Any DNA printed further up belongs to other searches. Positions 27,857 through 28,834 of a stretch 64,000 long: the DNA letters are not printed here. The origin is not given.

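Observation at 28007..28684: Catalytically intact undecaprenyl-diphosphate synthase homologue inside the late structural operon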

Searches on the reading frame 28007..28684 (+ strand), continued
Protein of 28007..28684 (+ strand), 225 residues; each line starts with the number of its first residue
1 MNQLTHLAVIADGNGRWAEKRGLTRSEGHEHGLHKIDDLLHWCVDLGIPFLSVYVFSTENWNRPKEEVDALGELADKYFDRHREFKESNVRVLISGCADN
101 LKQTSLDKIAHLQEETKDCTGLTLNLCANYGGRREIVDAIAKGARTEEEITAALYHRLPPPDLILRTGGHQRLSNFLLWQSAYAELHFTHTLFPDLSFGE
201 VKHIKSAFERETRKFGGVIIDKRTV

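Call 14: find_related_loci(query=window:28007-28681:+, collection=viral_contigs, flank=10000)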
Query window:28007-28681:+ (225 aa) in viral_contigs; peptide patterns used: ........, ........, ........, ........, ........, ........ (x = any residue, [..] = any of these).
24 stretches matched a pattern; 16 encode a relative of the query (tblastn E <= 1e-3); 16 distinct loci.
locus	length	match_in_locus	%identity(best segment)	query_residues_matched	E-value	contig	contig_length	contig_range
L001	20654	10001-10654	68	1-218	3e-102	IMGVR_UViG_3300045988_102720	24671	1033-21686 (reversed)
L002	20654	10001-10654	68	1-218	5e-102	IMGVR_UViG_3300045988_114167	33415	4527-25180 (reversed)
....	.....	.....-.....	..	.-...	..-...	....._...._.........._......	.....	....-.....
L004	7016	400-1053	68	1-218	3e-102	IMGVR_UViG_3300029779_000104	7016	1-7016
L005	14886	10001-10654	68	1-218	3e-102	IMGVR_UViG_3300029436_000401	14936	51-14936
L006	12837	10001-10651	67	1-217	2e-101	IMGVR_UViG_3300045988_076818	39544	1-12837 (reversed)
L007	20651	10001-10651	67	1-217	1e-101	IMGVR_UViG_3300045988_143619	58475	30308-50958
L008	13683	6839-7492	67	1-218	5e-101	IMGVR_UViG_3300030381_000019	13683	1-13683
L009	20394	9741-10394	67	1-218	3e-101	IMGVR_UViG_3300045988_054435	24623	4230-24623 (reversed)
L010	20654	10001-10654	69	1-218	5e-104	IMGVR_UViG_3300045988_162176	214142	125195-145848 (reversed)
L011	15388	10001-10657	67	1-219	3e-98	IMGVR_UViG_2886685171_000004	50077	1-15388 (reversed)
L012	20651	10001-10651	67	1-217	1e-100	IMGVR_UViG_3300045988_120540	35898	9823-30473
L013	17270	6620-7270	46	1-216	4e-63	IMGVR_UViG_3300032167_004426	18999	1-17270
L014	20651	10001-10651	46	1-216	4e-63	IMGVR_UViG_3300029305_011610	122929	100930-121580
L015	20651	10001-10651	38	6-218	1e-48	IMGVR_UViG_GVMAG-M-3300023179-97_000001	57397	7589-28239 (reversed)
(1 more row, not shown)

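Call 17: find_encoding_contigs(protein=window:28007-28684:+, flank=10000, max_places=4)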
Protein window:28007-28684:+ (225 aa): 9 contigs read that carry it; 4 places shown.
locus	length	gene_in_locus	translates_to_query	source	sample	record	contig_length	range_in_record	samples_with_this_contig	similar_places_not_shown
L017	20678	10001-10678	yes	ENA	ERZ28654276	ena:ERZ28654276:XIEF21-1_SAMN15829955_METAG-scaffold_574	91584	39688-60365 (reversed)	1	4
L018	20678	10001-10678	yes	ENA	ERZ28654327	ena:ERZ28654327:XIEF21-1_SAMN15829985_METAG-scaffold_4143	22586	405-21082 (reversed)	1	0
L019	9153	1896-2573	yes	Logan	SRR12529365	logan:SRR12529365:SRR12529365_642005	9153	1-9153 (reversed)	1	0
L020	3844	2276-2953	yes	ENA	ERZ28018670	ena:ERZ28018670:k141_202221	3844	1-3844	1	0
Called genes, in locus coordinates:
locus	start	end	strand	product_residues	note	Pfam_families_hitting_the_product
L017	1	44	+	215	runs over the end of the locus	PF02195:ParB_N (weak)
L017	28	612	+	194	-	PF02195:ParB_N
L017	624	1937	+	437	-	PF04055:Radical_SAM (weak)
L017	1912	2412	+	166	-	-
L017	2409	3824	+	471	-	-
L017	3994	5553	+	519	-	PF04860:Phage_portal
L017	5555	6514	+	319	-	PF04233:Phage_Mu_F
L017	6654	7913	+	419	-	PF14550:Peptidase_S78_2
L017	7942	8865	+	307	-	PF05125:Phage_cap_P2 (faint)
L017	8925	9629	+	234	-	-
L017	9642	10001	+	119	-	-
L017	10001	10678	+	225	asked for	PF01255:Prenyltransf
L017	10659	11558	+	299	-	-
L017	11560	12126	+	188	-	-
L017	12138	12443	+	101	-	PF18902:DUF5658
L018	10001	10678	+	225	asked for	PF01255:Prenyltransf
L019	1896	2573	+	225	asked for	PF01255:Prenyltransf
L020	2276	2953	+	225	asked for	PF01255:Prenyltransf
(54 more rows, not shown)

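Call 22: find_encoding_contigs(protein=P0053, flank=10000, max_places=2)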
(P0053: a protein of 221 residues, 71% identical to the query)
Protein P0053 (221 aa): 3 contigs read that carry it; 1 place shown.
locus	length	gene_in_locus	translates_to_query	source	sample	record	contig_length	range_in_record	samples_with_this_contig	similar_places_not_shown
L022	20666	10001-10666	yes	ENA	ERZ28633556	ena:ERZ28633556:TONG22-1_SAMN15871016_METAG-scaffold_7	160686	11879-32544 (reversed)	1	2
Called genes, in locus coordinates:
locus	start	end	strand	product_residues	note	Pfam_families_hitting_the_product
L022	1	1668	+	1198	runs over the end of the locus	-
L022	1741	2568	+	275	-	-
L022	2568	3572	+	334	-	PF12708:Pect-lyase_RHGA_epim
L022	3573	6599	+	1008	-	-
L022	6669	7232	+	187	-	-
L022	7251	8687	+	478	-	-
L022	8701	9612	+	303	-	-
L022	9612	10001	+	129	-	-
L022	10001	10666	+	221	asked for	PF01255:Prenyltransf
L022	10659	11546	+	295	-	-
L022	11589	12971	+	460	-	-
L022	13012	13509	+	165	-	-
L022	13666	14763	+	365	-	PF01541:GIY-YIG, PF07460:NUMOD3 (weak), PF07453:NUMOD1 (faint), PF22083:I-HmuI_NUMOD-like (faint)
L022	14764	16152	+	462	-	PF18013:Phage_lysozyme2, PF08291:Peptidase_M15_3, PF05951:Peptidase_M15_2, PF01476:LysM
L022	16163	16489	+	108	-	-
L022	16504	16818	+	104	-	-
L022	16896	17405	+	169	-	PF02075:RuvC (weak)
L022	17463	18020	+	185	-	-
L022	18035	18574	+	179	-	-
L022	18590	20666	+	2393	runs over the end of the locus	PF10145:PhageMin_Tail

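Call 23: find_encoding_contigs(protein=P0114, flank=10000, max_places=2)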
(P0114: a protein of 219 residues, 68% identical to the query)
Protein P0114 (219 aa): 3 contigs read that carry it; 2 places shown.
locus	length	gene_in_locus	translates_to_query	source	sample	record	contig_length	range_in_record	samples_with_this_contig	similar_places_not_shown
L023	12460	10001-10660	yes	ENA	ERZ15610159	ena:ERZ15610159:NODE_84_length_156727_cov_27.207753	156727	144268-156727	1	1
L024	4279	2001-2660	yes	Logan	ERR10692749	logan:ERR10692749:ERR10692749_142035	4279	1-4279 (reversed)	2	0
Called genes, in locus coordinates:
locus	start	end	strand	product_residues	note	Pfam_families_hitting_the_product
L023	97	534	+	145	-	-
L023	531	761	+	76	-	-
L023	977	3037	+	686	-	PF12789:PTR (faint), PF22337:Phage_fiber_rpt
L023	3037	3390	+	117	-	-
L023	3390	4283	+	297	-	-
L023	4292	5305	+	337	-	-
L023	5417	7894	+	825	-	-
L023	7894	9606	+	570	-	-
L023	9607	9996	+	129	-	-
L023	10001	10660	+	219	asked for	PF01255:Prenyltransf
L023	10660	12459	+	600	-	?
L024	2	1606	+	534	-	?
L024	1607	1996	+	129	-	-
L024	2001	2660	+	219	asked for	PF01255:Prenyltransf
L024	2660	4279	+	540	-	?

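Call 24: find_encoding_contigs(protein=P0092, flank=10000, max_places=2)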
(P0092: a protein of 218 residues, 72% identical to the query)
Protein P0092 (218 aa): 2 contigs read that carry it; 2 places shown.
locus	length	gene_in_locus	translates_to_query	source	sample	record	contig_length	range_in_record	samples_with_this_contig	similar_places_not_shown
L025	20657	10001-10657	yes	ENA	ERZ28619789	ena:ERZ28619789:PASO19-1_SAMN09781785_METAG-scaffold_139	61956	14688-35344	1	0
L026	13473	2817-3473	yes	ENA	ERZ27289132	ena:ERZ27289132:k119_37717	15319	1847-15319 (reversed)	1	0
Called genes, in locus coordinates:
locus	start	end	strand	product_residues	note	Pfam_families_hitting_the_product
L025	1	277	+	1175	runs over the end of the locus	-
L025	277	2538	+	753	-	PF09479:Flg_new (weak), PF00041:fn3 (weak)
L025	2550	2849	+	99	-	-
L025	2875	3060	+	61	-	-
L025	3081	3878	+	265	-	PF20195:DUF6558, PF20753:DUF6558_C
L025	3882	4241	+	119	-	-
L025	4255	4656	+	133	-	PF23140:Gp80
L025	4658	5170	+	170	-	-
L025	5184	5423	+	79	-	-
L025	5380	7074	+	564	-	-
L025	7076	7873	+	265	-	-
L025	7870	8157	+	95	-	-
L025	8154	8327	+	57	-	-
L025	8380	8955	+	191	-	-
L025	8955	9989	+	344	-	-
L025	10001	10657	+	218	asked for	PF01255:Prenyltransf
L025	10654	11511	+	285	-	-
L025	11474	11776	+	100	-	PF18902:DUF5658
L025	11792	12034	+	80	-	-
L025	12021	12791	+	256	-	PF00348:polyprenyl_synt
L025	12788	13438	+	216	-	PF01255:Prenyltransf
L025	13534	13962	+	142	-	-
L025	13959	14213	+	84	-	-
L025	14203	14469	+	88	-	PF16938:Phage_holin_Dp1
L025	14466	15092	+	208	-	PF13539:Peptidase_M15_4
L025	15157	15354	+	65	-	PF09035:Tn916-Xis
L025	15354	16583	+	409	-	PF02920:Integrase_DNA, PF00589:Phage_integrase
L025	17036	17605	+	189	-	-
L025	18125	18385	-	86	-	-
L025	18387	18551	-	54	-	-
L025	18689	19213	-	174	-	PF00692:dUTPase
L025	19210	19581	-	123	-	-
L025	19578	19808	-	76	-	-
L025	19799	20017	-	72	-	-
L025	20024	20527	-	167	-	PF13353:Fer4_12, PF04055:Radical_SAM (faint)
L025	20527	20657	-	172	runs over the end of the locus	PF07463:NUMOD4, PF13392:HNH_3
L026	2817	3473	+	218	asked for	PF01255:Prenyltransf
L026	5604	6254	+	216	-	PF01255:Prenyltransf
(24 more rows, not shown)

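Call 27: find_related_loci(query=window:28007-28681:+, collection=genome_contigs, flank=10000)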
Query window:28007-28681:+ (225 aa) in genome_contigs; peptide patterns used: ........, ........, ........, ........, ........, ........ (x = any residue, [..] = any of these).
600 stretches matched a pattern (row limit reached: there are more); 598 encode a relative of the query (tblastn E <= 1e-3); the best 80 are kept; 80 distinct loci.
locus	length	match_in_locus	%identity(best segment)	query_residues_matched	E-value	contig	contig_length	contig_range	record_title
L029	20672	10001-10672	46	2-218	6e-60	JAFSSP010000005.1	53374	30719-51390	MAG: Clostridia bacterium isolate RGIG3436 Goat_Rumen.Co__c563558, whole genome shotgun sequence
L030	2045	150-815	45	4-218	2e-57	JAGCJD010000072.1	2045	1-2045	MAG: Clostridia bacterium isolate RGIG9839 Yak_Rectum-1__c299979, whole genome shotgun sequence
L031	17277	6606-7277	42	1-217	3e-56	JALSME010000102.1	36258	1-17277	MAG: Sulfurospirillum sp. isolate 355-202_metabat2_scaf2bin.076 355-202_scaffold_564_c1, whole genome shotgun sequence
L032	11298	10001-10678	42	6-218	4e-55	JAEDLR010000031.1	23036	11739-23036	MAG: Oscillospiraceae bacterium isolate MAG245 NODE_1897_length_23036_cov_6.053087, whole genome shotgun sequence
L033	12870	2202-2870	48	6-218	4e-55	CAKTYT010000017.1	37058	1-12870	MAG: uncultured Clostridia bacterium isolate REFINED_METABAT215_TOP10_CONTIGS_1500_ASSEMBLY_K77_MERGED__Hadza_MoBio_hadz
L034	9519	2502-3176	44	5-218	2e-54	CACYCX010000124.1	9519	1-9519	MAG: uncultured Spirochaetaceae bacterium isolate RUG11820 genome assembly, contig: RUG11820_asm_124, whole genome shotg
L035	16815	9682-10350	43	1-218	2e-54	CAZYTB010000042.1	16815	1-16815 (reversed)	MAG TPA_asm: uncultured Campylobacterales bacterium isolate SRP128015_co3_377 genome assembly, contig: NODE_3587_length_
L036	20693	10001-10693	43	6-225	1e-54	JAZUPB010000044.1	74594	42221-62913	MAG: Acutalibacteraceae bacterium isolate T1900044868_TS20190334.MAGScoT_cleanbin_000036 SGB_3150_k141_3085965, whole ge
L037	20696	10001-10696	43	5-223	5e-54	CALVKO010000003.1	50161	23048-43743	MAG: uncultured Bacilli bacterium isolate BRZ_EG__bin97 genome assembly, contig: BRZ_EG__NODE_907_length_50161_cov_18.60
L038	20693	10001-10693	41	2-218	3e-54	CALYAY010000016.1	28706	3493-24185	MAG: uncultured Alphaproteobacteria bacterium isolate BRZ_RM__bin80 genome assembly, contig: BRZ_RM__NODE_2001_length_28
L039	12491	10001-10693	42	5-218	1e-53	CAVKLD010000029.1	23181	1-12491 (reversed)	bacterium isolate G02634-L1_cleanbin_000002 genome assembly, contig: Spades_G02634-L1_contig_781, whole genome shotgun s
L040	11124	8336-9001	43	6-218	1e-53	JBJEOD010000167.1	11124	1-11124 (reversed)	MAG: Acutalibacteraceae bacterium isolate PUNG01_bin.036 NODE_2435_length_11124_cov_5.019966, whole genome shotgun seque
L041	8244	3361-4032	45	6-219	9e-54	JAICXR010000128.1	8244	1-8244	MAG: Chloroflexota bacterium isolate LS_FP_2_bin.128 k141_4771869_length_8244_cov_11.0000, whole genome shotgun sequence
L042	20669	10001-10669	43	3-218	3e-53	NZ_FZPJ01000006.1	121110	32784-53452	Helicobacter mesocricetorum isolate 87012_3, whole genome shotgun sequence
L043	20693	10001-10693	41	2-218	2e-53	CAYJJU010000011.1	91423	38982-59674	MAG TPA_asm: uncultured Eubacteriales bacterium isolate ERP123703_co2_14 genome assembly, contig: NODE_69_length_91423_c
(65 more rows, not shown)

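Call 67: find_encoding_contigs(protein=P0004, flank=10000, max_places=1)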
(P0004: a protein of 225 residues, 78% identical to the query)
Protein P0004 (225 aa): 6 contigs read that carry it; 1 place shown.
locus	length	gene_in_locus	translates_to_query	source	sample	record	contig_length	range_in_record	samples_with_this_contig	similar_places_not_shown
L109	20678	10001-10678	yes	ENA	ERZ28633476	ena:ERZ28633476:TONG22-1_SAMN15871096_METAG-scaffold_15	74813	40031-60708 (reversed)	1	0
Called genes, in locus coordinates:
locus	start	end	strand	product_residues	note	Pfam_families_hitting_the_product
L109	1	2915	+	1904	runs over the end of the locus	PF10145:PhageMin_Tail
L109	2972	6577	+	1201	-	-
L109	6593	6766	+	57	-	-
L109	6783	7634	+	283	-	PF20195:DUF6558, PF20753:DUF6558_C (weak)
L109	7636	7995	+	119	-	-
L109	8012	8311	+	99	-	-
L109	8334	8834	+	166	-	-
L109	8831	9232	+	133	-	-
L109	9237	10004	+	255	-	-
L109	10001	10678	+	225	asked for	PF01255:Prenyltransf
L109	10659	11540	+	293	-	-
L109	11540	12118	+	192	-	-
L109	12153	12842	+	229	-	-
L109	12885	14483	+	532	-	-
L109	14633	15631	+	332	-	-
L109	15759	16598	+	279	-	-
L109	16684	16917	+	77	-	-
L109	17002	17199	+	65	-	-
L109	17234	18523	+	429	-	-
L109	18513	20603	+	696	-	-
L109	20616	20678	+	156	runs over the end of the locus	-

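Call 68: find_encoding_contigs(protein=P0063, flank=10000, max_places=1)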
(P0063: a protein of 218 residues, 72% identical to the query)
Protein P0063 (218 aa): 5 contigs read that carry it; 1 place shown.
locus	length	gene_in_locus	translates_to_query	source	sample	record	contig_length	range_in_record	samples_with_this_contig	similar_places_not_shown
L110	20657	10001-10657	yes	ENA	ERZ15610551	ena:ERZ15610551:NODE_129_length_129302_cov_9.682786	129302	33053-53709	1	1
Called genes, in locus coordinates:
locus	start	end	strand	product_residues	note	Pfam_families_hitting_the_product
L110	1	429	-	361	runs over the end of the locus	PF01541:GIY-YIG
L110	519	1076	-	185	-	PF06825:HSBP1 (weak)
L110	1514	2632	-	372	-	PF01068:DNA_ligase_A_M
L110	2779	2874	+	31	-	-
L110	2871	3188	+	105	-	-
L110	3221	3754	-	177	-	-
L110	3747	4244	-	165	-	PF00075:RNase_H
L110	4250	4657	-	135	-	-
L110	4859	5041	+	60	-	-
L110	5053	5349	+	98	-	-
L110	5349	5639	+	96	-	-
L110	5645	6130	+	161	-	-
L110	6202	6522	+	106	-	-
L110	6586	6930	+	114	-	-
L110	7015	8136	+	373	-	-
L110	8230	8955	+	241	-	-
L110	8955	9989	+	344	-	-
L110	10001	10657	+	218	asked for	PF01255:Prenyltransf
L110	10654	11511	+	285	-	-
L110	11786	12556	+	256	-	PF00348:polyprenyl_synt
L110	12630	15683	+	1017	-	PF13306:LRR_5 (faint)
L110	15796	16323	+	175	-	-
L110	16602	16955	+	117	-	-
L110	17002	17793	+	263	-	PF05257:CHAP (weak), PF01471:PG_binding_1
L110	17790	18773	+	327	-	PF01471:PG_binding_1, PF09374:PG_binding_3 (faint)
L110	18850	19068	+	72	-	-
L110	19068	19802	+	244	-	-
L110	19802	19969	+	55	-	-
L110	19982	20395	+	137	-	-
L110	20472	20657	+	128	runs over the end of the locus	-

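Call 69: find_encoding_contigs(protein=P0062, flank=10000, max_places=1)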
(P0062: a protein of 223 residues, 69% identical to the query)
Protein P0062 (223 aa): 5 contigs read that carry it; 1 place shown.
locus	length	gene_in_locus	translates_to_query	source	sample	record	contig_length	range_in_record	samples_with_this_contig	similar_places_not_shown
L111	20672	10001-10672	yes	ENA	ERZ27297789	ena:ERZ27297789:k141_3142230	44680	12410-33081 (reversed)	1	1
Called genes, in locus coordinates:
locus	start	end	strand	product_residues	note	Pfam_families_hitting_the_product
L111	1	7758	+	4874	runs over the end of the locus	PF28554:DUF8437, PF00176:SNF2-rel_dom, PF04851:ResIII, PF28555:Helicase_dom, PF00271:Helicase_C (weak)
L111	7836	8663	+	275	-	-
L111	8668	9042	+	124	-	-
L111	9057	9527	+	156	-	-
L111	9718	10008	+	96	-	-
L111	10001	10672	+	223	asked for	PF01255:Prenyltransf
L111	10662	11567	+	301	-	-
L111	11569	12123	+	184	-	-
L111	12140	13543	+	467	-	-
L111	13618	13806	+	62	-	-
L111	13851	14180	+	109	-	-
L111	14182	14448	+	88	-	PF16079:Phage_holin_5_2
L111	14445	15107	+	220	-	PF01520:Amidase_3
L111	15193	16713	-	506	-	-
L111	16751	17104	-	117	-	PF09479:Flg_new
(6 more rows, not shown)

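Call 70: find_encoding_contigs(protein=P0001, flank=10000, max_places=1)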
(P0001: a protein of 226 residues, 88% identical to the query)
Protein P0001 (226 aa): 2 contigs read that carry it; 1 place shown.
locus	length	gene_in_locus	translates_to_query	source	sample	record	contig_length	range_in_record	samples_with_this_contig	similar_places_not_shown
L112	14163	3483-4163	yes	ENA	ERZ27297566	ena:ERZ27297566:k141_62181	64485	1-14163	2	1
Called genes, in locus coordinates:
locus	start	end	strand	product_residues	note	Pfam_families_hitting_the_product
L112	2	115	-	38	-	?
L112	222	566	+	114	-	-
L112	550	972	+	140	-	-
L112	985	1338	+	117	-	PF24829:Phage_connect_2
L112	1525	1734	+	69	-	-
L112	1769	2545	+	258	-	-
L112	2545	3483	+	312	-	-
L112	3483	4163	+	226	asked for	PF01255:Prenyltransf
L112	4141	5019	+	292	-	-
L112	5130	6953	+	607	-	-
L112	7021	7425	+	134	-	PF23847:DUF7211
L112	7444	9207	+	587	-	PF20441:TerL_nuclease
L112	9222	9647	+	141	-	PF23847:DUF7211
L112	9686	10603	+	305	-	PF23847:DUF7211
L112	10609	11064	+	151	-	PF23847:DUF7211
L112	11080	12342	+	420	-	PF04860:Phage_portal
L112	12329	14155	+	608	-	PF04586:Peptidase_S78 (faint)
